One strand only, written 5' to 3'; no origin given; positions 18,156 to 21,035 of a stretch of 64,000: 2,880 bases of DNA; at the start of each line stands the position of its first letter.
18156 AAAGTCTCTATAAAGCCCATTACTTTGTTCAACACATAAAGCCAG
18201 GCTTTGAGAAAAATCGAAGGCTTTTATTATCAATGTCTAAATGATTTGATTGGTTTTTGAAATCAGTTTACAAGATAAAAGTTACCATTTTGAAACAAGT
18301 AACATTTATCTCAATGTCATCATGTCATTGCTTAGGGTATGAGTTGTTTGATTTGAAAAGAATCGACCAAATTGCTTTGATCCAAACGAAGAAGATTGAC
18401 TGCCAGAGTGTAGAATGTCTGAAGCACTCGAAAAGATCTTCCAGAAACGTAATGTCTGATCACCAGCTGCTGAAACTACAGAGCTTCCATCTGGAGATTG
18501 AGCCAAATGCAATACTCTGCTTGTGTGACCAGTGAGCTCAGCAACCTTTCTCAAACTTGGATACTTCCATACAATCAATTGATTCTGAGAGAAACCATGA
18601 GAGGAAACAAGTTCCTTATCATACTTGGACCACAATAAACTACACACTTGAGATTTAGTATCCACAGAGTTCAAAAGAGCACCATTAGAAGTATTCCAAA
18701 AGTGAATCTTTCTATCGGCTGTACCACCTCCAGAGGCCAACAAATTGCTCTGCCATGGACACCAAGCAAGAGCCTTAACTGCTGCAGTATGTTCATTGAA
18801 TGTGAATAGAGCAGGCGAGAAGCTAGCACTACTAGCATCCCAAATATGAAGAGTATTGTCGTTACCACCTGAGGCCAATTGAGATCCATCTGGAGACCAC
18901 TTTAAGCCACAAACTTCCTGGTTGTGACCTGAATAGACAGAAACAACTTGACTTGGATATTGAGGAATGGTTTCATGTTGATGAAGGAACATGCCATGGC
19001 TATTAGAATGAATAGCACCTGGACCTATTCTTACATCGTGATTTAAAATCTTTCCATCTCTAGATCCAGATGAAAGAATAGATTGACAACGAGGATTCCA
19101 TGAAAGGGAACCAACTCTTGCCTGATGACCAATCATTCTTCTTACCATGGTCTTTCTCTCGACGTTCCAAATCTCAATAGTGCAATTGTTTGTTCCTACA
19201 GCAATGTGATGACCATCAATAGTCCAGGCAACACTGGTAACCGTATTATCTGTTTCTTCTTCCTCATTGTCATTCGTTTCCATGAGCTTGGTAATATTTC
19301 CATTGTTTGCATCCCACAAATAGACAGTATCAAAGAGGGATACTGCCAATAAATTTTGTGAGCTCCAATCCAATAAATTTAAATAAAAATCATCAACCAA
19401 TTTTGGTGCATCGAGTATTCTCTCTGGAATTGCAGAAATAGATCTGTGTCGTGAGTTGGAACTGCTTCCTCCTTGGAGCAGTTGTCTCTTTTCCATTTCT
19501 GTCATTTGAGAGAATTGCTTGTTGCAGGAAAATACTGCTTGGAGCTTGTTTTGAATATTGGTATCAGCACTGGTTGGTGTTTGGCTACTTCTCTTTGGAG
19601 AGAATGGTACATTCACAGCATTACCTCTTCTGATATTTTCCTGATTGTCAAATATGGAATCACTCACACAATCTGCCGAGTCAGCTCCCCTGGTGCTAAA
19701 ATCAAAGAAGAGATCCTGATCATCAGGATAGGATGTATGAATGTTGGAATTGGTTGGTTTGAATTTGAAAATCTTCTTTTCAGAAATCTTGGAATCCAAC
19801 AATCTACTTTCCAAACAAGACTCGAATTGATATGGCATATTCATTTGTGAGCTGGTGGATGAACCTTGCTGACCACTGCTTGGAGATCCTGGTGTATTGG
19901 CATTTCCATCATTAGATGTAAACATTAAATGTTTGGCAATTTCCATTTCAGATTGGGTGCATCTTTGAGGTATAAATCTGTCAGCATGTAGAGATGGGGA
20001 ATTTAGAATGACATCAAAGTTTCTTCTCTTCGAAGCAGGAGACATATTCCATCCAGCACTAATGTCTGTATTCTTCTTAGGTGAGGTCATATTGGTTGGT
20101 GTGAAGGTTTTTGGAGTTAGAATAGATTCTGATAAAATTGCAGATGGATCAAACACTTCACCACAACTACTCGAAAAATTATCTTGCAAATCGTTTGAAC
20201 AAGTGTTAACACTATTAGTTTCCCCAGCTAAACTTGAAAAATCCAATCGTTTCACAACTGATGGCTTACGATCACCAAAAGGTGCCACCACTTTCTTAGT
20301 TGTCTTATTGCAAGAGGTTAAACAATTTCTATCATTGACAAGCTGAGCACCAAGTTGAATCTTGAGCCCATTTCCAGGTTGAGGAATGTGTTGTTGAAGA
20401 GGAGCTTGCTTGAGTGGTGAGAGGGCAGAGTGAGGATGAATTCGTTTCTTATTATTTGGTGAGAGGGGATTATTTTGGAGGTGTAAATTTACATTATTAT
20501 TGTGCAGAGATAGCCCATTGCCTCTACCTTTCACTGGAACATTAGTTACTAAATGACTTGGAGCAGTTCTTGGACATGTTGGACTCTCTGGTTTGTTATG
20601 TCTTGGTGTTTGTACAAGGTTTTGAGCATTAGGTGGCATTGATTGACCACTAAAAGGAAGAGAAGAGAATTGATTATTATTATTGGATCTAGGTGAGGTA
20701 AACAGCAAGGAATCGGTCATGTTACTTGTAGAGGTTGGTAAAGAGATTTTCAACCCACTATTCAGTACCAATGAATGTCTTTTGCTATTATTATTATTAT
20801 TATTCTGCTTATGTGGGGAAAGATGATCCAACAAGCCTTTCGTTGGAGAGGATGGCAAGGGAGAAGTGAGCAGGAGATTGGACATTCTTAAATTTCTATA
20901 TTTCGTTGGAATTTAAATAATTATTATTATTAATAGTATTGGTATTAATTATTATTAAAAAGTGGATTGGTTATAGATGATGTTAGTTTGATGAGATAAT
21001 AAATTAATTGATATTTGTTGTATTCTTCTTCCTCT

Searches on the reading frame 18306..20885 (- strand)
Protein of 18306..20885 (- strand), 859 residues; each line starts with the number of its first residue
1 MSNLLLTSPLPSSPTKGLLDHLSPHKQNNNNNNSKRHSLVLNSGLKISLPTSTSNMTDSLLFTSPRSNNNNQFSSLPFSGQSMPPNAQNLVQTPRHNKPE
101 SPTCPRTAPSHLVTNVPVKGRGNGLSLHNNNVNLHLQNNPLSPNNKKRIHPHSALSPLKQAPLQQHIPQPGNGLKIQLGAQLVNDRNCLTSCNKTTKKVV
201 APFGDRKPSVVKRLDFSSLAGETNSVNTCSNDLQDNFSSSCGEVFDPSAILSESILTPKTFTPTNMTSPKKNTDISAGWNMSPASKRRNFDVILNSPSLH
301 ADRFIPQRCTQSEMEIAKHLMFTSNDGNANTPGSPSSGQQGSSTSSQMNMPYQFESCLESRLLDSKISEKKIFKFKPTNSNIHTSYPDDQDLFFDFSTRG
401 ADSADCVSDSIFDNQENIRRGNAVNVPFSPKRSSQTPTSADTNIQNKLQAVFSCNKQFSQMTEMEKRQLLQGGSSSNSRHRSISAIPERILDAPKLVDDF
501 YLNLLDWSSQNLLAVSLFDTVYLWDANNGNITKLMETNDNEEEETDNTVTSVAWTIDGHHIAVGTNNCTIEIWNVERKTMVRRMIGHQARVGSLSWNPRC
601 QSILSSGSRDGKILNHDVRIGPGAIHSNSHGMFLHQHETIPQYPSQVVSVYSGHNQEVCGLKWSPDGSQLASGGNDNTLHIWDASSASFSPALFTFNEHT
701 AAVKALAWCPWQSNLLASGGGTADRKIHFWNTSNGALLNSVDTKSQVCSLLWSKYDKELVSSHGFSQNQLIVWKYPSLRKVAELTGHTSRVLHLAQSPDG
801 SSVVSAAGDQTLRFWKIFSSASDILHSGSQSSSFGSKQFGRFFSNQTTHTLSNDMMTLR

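Call 17: find_encoding_contigs(protein=window:18306-20885:-, flank=3000, max_places=4)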
Protein window:18306-20885:- (859 aa): no gene with exactly this product is on record in the collection.
